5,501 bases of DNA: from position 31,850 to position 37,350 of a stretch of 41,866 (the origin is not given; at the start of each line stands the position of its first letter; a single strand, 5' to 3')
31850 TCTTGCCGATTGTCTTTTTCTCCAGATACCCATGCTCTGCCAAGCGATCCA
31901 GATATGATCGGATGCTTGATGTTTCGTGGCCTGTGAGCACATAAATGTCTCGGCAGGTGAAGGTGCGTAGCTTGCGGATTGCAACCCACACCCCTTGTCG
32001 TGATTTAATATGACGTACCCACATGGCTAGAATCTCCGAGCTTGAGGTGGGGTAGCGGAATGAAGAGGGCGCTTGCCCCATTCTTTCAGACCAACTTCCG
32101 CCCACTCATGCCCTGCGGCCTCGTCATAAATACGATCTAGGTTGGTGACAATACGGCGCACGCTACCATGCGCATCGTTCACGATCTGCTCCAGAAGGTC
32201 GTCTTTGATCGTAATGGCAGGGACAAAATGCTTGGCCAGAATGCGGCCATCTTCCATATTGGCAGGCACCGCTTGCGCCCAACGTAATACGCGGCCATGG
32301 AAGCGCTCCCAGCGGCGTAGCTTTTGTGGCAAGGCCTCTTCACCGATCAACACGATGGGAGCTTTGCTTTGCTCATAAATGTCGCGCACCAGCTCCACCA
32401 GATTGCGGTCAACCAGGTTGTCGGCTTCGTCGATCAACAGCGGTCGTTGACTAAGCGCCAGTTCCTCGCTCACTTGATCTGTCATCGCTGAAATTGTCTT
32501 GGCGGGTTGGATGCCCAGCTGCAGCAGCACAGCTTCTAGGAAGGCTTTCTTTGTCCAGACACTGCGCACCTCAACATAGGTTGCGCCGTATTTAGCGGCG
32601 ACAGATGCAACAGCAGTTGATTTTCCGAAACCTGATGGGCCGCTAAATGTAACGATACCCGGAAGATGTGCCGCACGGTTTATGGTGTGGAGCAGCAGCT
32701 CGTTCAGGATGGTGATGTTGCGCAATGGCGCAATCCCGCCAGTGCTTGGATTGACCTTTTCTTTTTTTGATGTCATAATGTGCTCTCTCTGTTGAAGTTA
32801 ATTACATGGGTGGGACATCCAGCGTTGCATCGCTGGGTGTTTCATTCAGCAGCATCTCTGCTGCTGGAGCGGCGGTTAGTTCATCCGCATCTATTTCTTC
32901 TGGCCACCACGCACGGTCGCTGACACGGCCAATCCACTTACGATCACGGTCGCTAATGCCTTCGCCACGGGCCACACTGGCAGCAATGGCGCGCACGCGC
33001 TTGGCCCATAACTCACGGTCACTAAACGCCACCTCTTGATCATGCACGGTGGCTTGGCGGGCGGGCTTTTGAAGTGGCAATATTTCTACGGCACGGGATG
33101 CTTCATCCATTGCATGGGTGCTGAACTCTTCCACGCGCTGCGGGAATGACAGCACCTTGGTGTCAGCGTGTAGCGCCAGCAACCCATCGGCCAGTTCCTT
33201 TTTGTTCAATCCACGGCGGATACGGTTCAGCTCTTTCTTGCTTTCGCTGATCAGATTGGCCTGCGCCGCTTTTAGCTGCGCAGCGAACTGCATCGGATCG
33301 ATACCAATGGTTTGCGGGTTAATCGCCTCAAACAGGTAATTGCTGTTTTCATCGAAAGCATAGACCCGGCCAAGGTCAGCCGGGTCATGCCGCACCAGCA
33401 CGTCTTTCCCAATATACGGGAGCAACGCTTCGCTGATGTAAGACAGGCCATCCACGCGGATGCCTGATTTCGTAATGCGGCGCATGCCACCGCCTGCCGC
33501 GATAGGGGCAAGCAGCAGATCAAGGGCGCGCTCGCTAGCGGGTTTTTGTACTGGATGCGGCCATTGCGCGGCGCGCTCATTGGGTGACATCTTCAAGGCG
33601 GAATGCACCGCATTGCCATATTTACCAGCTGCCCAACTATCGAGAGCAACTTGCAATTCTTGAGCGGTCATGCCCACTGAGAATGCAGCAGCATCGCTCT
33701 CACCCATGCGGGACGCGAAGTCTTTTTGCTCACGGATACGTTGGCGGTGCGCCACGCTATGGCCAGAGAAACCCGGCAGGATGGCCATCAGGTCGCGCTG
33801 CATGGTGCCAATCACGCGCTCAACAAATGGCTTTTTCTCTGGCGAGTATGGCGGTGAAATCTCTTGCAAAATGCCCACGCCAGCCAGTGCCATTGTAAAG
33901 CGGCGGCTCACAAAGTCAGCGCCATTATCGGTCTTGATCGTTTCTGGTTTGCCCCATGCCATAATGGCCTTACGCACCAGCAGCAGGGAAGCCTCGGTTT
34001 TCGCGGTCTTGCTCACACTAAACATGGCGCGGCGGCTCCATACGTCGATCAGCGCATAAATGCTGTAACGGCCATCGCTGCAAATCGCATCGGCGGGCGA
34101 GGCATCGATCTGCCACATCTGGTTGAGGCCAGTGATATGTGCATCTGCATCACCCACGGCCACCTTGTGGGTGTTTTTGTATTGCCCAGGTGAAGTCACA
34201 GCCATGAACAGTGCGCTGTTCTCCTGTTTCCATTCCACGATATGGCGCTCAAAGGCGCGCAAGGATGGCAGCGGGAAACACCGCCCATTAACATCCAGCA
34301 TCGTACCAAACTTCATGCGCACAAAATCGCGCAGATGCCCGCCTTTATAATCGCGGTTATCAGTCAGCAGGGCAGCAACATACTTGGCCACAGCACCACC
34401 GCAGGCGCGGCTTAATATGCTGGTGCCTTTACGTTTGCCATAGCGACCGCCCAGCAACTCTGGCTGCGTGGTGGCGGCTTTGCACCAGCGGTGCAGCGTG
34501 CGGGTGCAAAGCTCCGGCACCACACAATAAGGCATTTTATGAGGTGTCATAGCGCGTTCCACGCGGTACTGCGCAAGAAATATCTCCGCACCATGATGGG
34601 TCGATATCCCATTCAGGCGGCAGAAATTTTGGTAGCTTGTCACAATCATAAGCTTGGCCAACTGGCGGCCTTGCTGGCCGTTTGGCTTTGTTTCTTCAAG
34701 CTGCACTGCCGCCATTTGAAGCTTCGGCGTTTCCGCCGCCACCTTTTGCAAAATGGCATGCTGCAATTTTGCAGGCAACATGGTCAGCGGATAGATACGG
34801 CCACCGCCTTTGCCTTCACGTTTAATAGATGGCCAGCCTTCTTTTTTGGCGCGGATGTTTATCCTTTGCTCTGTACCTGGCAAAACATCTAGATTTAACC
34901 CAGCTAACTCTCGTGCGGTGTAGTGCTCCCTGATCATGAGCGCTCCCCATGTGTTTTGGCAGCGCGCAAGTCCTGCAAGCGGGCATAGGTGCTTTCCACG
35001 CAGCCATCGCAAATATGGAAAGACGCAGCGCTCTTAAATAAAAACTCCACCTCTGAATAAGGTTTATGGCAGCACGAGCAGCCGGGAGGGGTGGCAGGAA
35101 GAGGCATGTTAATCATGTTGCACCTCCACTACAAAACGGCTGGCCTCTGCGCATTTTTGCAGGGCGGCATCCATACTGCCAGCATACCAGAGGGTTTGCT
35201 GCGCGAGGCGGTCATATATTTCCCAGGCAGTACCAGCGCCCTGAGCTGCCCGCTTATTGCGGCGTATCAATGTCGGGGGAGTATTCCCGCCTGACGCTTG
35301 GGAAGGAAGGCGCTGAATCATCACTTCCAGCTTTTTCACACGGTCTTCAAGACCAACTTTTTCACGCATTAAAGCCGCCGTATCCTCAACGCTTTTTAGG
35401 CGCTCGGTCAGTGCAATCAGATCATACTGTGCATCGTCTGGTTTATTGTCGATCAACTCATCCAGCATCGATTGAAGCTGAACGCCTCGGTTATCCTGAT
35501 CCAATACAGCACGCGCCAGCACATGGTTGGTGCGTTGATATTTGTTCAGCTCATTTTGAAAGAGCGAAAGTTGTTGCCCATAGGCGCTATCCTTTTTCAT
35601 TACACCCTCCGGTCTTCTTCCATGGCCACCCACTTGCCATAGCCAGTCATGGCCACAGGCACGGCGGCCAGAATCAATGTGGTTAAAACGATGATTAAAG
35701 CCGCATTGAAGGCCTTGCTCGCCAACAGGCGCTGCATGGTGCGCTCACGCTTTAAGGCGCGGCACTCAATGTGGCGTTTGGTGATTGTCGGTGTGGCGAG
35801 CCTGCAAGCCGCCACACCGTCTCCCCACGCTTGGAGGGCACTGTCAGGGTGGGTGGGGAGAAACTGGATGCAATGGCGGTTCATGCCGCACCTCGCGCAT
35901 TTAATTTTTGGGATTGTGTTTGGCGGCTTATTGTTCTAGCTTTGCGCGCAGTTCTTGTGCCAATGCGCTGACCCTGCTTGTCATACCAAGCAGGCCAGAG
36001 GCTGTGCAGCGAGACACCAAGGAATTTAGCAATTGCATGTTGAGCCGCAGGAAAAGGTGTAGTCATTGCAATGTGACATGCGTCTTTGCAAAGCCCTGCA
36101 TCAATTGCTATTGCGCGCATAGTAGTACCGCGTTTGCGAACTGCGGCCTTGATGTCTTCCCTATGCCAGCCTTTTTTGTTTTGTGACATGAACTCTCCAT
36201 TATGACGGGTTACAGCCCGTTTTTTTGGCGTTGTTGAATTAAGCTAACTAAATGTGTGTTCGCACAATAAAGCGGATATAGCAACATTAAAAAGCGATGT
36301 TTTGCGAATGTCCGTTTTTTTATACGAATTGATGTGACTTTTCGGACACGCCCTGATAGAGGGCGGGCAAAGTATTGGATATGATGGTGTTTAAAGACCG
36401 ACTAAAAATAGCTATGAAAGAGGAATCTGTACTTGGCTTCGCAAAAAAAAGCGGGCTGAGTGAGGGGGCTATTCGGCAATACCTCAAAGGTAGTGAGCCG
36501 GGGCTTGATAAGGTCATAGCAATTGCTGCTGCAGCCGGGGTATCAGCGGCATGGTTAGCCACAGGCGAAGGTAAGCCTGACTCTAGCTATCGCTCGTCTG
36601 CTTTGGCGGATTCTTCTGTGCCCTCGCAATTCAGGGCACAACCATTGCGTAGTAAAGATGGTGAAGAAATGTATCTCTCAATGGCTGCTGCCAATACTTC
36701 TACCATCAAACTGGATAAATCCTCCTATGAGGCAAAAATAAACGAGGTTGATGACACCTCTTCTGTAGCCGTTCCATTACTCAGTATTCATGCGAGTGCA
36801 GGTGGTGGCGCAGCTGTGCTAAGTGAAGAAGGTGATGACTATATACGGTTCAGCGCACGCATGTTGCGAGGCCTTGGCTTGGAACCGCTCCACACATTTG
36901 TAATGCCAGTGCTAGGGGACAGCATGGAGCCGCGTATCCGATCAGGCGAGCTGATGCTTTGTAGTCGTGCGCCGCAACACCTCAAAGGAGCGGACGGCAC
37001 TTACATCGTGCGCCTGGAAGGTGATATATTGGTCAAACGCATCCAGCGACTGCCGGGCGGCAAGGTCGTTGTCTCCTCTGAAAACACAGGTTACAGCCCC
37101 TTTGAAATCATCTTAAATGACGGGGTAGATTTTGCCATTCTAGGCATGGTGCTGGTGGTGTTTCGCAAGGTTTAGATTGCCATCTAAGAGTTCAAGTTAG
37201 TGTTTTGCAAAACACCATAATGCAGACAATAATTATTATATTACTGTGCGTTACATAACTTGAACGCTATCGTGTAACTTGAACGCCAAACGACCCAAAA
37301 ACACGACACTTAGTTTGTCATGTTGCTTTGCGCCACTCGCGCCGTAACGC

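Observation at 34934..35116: Stand-alone ClpX-type zinc-finger mini-protein translationally coupled to the Mu-type transposase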

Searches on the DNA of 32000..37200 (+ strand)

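Call 5: search_dna_similar(query=window:32000-37200:+, collection=phages, mode=distant, max_rows=20)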
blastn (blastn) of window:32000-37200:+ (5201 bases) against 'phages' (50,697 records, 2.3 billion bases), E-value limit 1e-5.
Records with a match: 83; places in all: 83; records where one place covers at least 80% of the query: 0.
Best place of each record, by identity: 60-80% 83.
By first word of the organism name: Pseudomonas 82; Casadabanvirus 1.
By host as written in the record: Pseudomonas aeruginosa 31; Pseudomonas aeruginosa PA14 20; - 18; Pseudomonas aeruginosa Ps33 2; Pseudomonas aeruginosa YMC12/01/R24 2; Pseudomonas aeruginosa PAS429 2; Pseudomonas aeruginosa F002 1; Pseudomonas aeruginosa PAO1 1; and 6 more.
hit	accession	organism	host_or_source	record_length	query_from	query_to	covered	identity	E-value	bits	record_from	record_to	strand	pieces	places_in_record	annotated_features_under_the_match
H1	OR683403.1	Pseudomonas phage Gregale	Pseudomonas aeruginosa F002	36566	290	521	4%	67.4%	3e-9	72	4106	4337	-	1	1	AAA+ATPase domain protein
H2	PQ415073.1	Pseudomonas phage Baskent_P5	Pseudomonas aeruginosa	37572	290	518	4%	68.0%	1e-8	70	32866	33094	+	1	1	DNA transposition protein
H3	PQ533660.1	Pseudomonas phage Nox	Pseudomonas aeruginosa PA14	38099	290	518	4%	68.0%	1e-8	70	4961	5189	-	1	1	DNA transposition protein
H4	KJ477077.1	Pseudomonas phage JD024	Pseudomonas aeruginosa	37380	290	518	4%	68.0%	1e-8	70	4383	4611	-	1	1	DNA transposition protein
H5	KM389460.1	Pseudomonas phage F_MX560sp/Pa1651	-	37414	290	518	4%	68.0%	1e-8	70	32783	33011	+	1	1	record has no annotation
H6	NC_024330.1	Pseudomonas phage JD024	Pseudomonas aeruginosa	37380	290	518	4%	68.0%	1e-8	70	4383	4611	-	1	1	DNA transposition protein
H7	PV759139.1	Pseudomonas phage vB_Pae_LMQSRe25-1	Pseudomonas aeruginosa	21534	290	518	4%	67.1%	6e-6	61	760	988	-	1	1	hypothetical protein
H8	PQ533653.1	Pseudomonas phage Busker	Pseudomonas aeruginosa PA14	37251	290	518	4%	67.1%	6e-6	61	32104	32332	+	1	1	DNA transposition protein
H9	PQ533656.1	Pseudomonas phage Ember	Pseudomonas aeruginosa PA14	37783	290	518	4%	67.1%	6e-6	61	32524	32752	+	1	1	DNA transposition protein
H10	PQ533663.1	Pseudomonas phage Slumber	Pseudomonas aeruginosa PA14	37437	290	518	4%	67.1%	6e-6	61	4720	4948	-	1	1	DNA transposition protein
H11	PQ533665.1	Pseudomonas phage Yoyo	Pseudomonas aeruginosa PA14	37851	290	518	4%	67.1%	6e-6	61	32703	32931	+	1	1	DNA transposition protein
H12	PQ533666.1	Pseudomonas phage Zilla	Pseudomonas aeruginosa PA14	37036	290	518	4%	67.1%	6e-6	61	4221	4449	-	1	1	DNA transposition protein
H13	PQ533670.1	Pseudomonas phage Pacha_bin_2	Pseudomonas aeruginosa PA14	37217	290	518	4%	67.1%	6e-6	61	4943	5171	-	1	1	DNA transposition protein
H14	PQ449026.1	Pseudomonas phage HKPH_J3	Pseudomonas aeruginosa PAO1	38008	290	518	4%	67.1%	6e-6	61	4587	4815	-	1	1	DNA transposition protein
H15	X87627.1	Casadabanvirus D3112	-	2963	290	518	4%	67.1%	6e-6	61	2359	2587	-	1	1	B: B protein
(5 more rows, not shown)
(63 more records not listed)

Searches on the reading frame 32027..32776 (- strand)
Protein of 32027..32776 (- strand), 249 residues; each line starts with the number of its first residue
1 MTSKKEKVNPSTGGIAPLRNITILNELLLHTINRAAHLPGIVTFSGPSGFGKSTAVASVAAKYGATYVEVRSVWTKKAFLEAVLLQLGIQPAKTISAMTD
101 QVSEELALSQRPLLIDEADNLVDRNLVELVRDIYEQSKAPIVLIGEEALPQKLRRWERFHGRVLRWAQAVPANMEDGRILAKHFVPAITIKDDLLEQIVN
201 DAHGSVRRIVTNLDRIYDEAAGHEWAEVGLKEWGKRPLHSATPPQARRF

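Call 3: search_protein_families(library=pfam, max_evalue=1, proteins=[window:32027-32776:-])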
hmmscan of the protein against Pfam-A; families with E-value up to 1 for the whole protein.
window:32027-32776:- (249 aa): 20 families
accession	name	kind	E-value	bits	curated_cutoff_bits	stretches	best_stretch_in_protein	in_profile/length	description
PF13401.12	AAA_22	-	1.2e-14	55.2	27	1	39-153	5-130/130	AAA domain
PF13604.12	AAA_30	-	4.4e-07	30.3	27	1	41-147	20-125/191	AAA domain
PF05621.17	TniB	-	1e-06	28.8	22.4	1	66-157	73-173/189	Bacterial TniB protein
PF00004.35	AAA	-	2e-06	28.7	21.2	1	43-159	2-123/131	ATPase family associated with various cellular activities (AAA)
PF13191.12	AAA_16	-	0.0003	21.8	32.6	1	27-144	11-137/167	AAA ATPase domain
PF13671.12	AAA_33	-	0.0044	17.8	27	1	42-156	2-114/143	AAA domain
PF13245.12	AAA_19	-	0.0045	17.6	25.1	1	40-146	12-125/134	AAA domain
PF13173.12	AAA_14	-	0.0059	17.1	27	1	41-162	4-114/129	AAA domain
PF02224.24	Cytidylate_kin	-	0.012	15.7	26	1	42-93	1-49/211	Cytidylate kinase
PF25199.1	nSTAND_NTPase5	-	0.021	15.1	34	1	33-143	35-129/145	Novel STAND NTPase 5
PF03215.21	Rad17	-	0.023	15.1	23.8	1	31-69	39-75/186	Rad17 P-loop domain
PF13521.12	AAA_28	-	0.033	14.8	27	1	42-88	2-50/164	AAA domain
PF13207.12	AAA_17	-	0.048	14.4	27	1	46-69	2-25/136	AAA domain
PF13555.12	AAA_29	-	0.056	13.6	27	1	18-56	1-39/61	P-loop containing region of AAA domain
PF10623.15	PilI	-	0.078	13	25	1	151-175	47-71/77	Plasmid conjugative transfer protein PilI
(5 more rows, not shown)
